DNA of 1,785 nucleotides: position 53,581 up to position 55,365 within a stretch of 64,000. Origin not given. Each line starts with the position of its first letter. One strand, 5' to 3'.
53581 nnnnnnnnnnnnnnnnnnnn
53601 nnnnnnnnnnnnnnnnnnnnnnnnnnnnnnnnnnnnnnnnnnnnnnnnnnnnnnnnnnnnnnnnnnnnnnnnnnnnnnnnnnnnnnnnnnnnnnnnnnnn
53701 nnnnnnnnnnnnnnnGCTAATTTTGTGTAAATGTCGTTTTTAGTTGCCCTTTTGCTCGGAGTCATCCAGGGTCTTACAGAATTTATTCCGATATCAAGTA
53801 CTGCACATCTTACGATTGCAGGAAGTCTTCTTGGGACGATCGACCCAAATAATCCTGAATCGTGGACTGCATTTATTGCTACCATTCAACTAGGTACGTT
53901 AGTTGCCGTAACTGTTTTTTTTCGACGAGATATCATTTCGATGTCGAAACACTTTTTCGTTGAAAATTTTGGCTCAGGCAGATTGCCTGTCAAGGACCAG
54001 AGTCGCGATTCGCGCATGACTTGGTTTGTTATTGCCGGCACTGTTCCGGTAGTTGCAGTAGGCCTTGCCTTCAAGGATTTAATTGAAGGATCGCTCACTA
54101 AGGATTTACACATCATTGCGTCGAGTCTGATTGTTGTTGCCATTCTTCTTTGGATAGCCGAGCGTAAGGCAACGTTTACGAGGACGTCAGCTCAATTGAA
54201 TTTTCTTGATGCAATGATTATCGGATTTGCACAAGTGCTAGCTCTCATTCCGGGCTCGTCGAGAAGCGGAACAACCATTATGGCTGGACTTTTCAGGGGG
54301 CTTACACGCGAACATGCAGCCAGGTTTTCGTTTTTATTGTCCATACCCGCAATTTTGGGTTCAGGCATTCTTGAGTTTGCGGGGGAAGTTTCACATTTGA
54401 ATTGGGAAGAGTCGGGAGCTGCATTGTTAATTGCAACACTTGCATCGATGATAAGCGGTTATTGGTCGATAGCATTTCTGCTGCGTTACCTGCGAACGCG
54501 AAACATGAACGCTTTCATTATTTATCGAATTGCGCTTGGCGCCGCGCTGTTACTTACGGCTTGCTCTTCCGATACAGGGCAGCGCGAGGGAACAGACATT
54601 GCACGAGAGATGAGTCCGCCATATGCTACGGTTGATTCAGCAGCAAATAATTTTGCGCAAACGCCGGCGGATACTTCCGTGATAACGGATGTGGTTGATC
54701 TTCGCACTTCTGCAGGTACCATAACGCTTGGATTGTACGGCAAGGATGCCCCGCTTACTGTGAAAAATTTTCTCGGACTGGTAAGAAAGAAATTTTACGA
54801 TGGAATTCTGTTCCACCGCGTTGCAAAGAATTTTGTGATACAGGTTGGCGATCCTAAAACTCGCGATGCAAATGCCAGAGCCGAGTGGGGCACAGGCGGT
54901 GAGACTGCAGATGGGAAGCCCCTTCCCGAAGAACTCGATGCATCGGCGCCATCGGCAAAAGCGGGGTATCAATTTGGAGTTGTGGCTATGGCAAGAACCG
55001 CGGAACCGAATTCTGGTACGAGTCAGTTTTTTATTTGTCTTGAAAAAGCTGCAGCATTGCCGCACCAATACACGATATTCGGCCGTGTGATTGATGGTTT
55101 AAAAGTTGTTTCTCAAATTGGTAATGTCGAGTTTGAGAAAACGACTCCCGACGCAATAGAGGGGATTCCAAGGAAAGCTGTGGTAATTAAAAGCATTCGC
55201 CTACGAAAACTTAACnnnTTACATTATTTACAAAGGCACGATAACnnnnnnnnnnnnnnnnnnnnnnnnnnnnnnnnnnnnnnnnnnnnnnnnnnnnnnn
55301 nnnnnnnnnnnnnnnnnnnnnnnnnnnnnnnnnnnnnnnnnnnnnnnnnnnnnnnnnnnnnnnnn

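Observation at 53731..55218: In-frame UppP(BacA)-cyclophilin fusion with an embedded lipobox, followed by a second cyclophilin gene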

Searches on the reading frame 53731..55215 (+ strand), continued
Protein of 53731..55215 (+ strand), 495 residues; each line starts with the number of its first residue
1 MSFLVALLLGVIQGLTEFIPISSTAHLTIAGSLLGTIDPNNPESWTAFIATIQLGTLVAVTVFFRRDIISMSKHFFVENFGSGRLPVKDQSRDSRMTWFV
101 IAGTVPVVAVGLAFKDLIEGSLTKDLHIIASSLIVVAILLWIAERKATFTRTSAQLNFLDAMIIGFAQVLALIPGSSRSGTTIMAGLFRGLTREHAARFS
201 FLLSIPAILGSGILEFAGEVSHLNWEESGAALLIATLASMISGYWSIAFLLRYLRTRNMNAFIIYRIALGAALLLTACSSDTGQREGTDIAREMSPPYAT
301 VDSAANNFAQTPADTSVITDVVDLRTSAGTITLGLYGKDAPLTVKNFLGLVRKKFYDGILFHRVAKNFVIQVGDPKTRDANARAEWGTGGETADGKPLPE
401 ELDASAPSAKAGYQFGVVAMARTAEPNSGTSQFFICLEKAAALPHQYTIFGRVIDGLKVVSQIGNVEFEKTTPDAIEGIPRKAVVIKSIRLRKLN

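Call 10: find_encoding_contigs(protein=P0117, flank=4000, max_places=2)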
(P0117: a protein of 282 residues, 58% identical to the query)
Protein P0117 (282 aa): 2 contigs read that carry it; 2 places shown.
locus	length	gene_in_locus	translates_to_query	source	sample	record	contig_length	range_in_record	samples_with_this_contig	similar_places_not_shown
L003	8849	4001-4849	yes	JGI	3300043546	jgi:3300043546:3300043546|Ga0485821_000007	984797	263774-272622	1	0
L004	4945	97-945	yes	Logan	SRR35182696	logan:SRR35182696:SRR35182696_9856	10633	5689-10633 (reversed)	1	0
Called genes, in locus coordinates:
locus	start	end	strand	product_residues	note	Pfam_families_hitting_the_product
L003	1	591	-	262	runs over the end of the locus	PF01590:GAF, PF13185:GAF_2 (weak), PF00512:HisKA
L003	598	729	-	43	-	-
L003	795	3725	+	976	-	PF02739:5_3_exonuc_N, PF01367:5_3_exonuc, PF01612:DNA_pol_A_exo1, PF22619:DNA_polI_exo1, PF00476:DNA_pol_A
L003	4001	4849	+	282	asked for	PF02673:BacA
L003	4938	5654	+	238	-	PF00160:Pro_isomerase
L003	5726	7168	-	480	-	PF01551:Peptidase_M23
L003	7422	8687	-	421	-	PF00275:EPSP_synthase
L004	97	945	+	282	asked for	PF02673:BacA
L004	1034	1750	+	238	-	PF00160:Pro_isomerase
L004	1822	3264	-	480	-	PF01551:Peptidase_M23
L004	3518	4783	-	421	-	PF00275:EPSP_synthase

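Call 28: search_protein_representatives(protein=window:53731-55215:+)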
Query: 495 residues. Proteins with E-value up to 0.001 (for the whole library): 50073; up to 1e-10: 19949; up to 1e-30: 1426. The best 150 are listed.
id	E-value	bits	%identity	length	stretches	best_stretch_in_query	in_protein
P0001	0.0e+00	1079.2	100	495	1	1-495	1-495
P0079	2.0e-126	439.4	60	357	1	1-357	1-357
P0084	4.0e-105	369.1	63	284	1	1-275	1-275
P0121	7.1e-76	272.7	54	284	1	3-276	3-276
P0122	6.3e-73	263.0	48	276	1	1-275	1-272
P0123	7.2e-70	252.9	49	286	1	1-274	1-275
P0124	5.3e-64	233.6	54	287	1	1-217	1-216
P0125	7.3e-63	229.8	54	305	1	2-277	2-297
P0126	1.2e-61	225.8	53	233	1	49-275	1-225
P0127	3.8e-61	224.1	47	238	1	265-491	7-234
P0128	6.6e-60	220.1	52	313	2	83-277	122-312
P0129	2.1e-58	215.1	41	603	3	310-491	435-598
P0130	4.1e-58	214.1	46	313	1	1-300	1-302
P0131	4.4e-58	214.0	46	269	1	1-275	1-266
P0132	7.5e-58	213.3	39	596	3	320-467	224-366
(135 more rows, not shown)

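Call 30: find_related_loci(query=A1, collection=genome_contigs, flank=3000)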
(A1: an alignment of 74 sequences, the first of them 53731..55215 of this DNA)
Query A1 (495 aa) in genome_contigs; peptide patterns used: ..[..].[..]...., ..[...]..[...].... (x = any residue, [..] = any of these).
600 stretches matched a pattern (row limit reached: there are more); 594 encode a relative of the query (tblastn E <= 1e-3); the best 80 are kept; 80 distinct loci.
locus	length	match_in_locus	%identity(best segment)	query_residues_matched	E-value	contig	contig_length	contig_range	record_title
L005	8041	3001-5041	58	1-492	0e+0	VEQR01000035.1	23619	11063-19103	MAG: Candidatus Kapaibacterium sp. isolate ZLKRG19 NODE_1772_length_23619_cov_12.150732, whole genome shotgun sequence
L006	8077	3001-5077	58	1-490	0e+0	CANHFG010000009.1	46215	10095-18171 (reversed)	MAG: Ignavibacteria bacterium isolate RE-18aug17-124 genome assembly, contig: RE-18aug17-C824, whole genome shotgun sequ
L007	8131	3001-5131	57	1-491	0e+0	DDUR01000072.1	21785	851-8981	MAG TPA_asm: Ignavibacteria bacterium UBA2333 UBA2333_contig_2361, whole genome shotgun sequence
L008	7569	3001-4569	46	1-495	2e-145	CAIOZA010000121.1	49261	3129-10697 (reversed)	MAG: uncultured Ignavibacteria bacterium isolate KTt_bin-1687 genome assembly, contig: bin-1687:121/148, whole genome sh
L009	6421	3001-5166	45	13-495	5e-140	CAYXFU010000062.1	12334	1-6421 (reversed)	MAG TPA_asm: uncultured Hyphomicrobiales bacterium isolate SRP272421_co4_697 genome assembly, contig: NODE_15116_length_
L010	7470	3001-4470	43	1-493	4e-117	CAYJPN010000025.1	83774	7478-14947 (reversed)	MAG TPA_asm: uncultured Ignavibacteriaceae bacterium isolate ERP124720_co1_209 genome assembly, contig: NODE_412_length_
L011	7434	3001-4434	46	1-493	1e-115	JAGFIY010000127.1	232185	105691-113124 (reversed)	MAG: Melioribacteraceae bacterium isolate mag.9 k127_4207982, whole genome shotgun sequence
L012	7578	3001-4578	42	1-493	9e-112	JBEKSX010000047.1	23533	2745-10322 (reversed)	MAG: Ignavibacteria bacterium isolate SPRUCE 544 SPRUCE_544_47, whole genome shotgun sequence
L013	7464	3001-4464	40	1-493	2e-111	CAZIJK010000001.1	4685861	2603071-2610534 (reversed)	MAG TPA_asm: uncultured Melioribacter sp. isolate SRP302447_co3_778 genome assembly, contig: NODE_1_length_4685861_cov_7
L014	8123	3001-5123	60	1-491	4e-156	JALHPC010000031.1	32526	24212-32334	MAG: Candidatus Kapaibacterium sp. isolate bin.207 c_000000006133, whole genome shotgun sequence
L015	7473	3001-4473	39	1-493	2e-104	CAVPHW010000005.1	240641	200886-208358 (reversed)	MAG: uncultured Ignavibacteriales bacterium isolate MFD09964.bin.1.290 genome assembly, contig: contig_15524, whole geno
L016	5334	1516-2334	56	1-275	6e-89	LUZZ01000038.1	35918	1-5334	MAG: Syntrophobacterales bacterium Delta_01 Delta_01_contig_3280, whole genome shotgun sequence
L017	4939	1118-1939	55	1-277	3e-89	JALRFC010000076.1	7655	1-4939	MAG: Candidatus Kapaibacterium sp. isolate JZJ.24 NODE_76_length_7655_cov_2.584455, whole genome shotgun sequence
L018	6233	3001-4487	57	1-492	4e-89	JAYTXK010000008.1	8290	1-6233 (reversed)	MAG: Ignavibacteriota bacterium isolate GFS_5961 GFS_5961_7, whole genome shotgun sequence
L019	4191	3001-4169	53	1-374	1e-87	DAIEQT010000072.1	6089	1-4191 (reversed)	MAG TPA_asm: Ignavibacteria bacterium isolate clean1192 k141_3783730, whole genome shotgun sequence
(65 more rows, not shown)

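Call 41: predict_structure(alignment_id=A1)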
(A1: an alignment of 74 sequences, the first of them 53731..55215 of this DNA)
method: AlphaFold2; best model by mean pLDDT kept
length: 495 residues; sequences in the alignment: 74
mean_pLDDT: 88.7   pTM: 0.59
mean pLDDT of the five models: 88.7, 87.5, 86.6, 85.8, 85.2
residues with pLDDT >= 90: 346; 70-90: 110; 50-70: 9; < 50: 30
segments of 3 or more residues with pLDDT < 50: 282-310
pLDDT, mean of each block of 10 residues (from residue 1): 95 96 91 86 87 95 98 97 93 97 95 85 84 97 96 95 97 92 98 97 93 84 84 97 98 97 97 85 41 33 41 84 97 97 96 95 92 91 83 87 91 95 71 94 92 97 92 83 94 79
secondary structure, 60 per line:
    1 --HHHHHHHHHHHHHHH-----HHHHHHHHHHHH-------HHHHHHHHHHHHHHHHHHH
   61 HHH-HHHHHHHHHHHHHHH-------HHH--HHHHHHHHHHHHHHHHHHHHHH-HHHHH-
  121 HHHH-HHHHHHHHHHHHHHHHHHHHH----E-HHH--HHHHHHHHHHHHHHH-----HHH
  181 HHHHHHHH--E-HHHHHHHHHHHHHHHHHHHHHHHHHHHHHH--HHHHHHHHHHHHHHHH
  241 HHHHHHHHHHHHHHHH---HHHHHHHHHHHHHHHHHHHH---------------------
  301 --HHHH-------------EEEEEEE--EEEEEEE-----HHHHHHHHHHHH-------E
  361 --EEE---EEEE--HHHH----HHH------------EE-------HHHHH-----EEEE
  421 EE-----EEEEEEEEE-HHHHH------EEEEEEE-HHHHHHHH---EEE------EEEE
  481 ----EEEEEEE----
elements in order: H3-17 H23-34 H42-63 H65-79 H92-113 H115-119 H121-124 H126-146 H158-172 H178-188 H193-222 H225-256 H260-279 H303-306 E320-326 E329-335 H341-352 E363-365 E369-372 H375-378 H407-411 E417-422 E428-436 H438-442 E449-455 H457-464 E468-470 E477-480 E485-491

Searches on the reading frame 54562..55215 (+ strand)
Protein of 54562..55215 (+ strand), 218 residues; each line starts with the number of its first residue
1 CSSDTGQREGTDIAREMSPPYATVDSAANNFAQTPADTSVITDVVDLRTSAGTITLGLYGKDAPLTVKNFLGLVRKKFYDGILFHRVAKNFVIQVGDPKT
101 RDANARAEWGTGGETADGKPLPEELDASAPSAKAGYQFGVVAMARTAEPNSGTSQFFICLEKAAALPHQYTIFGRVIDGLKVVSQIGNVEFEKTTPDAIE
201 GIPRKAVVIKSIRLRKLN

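Call 35: search_solved_structures(query=window:54562-55215:+, show_alignments=2, max_evalue=1e-10)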
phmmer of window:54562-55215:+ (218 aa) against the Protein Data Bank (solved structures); distinct sequences matched with E-value up to 1e-10: 90 (the best 60 are shown).
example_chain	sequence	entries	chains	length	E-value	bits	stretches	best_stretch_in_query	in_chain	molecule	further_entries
1zkc_A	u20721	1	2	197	2.4e-24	89.8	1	45-198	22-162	Peptidyl-prolyl cis-trans isomerase like 2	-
8xi2_S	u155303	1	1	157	1.6e-23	87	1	44-193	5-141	Peptidyl-prolyl cis-trans isomerase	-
7abi_t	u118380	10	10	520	2.1e-23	86.6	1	45-197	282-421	RING-type E3 ubiquitin-protein ligase PPIL2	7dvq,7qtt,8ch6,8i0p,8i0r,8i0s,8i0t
2x7k_A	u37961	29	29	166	3.6e-23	85.9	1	45-192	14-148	PEPTIDYL-PROLYL CIS-TRANS ISOMERASE-LIKE 1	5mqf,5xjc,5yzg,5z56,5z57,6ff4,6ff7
1xwn_A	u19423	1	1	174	4.1e-23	85.7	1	45-192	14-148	Peptidyl-prolyl cis-trans isomerase like 1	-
6qdv_i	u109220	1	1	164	4.3e-23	85.6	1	45-192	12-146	Peptidyl-prolyl cis-trans isomerase-like 1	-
3jb9_d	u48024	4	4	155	6.7e-23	85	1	45-194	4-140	Peptidyl-prolyl cis-trans isomerase ppi1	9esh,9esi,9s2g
2k7n_A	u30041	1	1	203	8e-23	84.8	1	45-192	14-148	Peptidyl-prolyl cis-trans isomerase-like 1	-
8ro0_S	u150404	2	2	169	1e-21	81.1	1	44-195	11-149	Peptidyl-prolyl cis-trans isomerase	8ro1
9l5r_S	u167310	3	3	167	1.8e-21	80.4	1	42-191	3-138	Peptidyl-prolyl cis-trans isomerase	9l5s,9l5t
6lkb_A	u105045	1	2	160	1.2e-19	74.4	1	38-194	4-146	Peptidyl-prolyl cis-trans isomerase CYP71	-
2oju_A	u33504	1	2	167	1.3e-19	74.3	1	45-198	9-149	PEPTIDYL-PROLYL CIS-TRANS ISOMERASE-LIKE 3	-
1xyh_A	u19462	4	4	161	1.3e-19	74.2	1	45-198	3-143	cyclophilin-like protein PPIL3b | Peptidyl-prolyl cis-trans isomerase-like 3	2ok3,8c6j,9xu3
7l6z_A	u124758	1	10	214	3.1e-19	73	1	31-159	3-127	Peptidyl-prolyl cis-trans isomerase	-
7wff_j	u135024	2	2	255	1.1e-18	71.3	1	50-208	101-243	Isoform 2 of Photosynthetic NDH subunit of lumenal location 5, chloroplastic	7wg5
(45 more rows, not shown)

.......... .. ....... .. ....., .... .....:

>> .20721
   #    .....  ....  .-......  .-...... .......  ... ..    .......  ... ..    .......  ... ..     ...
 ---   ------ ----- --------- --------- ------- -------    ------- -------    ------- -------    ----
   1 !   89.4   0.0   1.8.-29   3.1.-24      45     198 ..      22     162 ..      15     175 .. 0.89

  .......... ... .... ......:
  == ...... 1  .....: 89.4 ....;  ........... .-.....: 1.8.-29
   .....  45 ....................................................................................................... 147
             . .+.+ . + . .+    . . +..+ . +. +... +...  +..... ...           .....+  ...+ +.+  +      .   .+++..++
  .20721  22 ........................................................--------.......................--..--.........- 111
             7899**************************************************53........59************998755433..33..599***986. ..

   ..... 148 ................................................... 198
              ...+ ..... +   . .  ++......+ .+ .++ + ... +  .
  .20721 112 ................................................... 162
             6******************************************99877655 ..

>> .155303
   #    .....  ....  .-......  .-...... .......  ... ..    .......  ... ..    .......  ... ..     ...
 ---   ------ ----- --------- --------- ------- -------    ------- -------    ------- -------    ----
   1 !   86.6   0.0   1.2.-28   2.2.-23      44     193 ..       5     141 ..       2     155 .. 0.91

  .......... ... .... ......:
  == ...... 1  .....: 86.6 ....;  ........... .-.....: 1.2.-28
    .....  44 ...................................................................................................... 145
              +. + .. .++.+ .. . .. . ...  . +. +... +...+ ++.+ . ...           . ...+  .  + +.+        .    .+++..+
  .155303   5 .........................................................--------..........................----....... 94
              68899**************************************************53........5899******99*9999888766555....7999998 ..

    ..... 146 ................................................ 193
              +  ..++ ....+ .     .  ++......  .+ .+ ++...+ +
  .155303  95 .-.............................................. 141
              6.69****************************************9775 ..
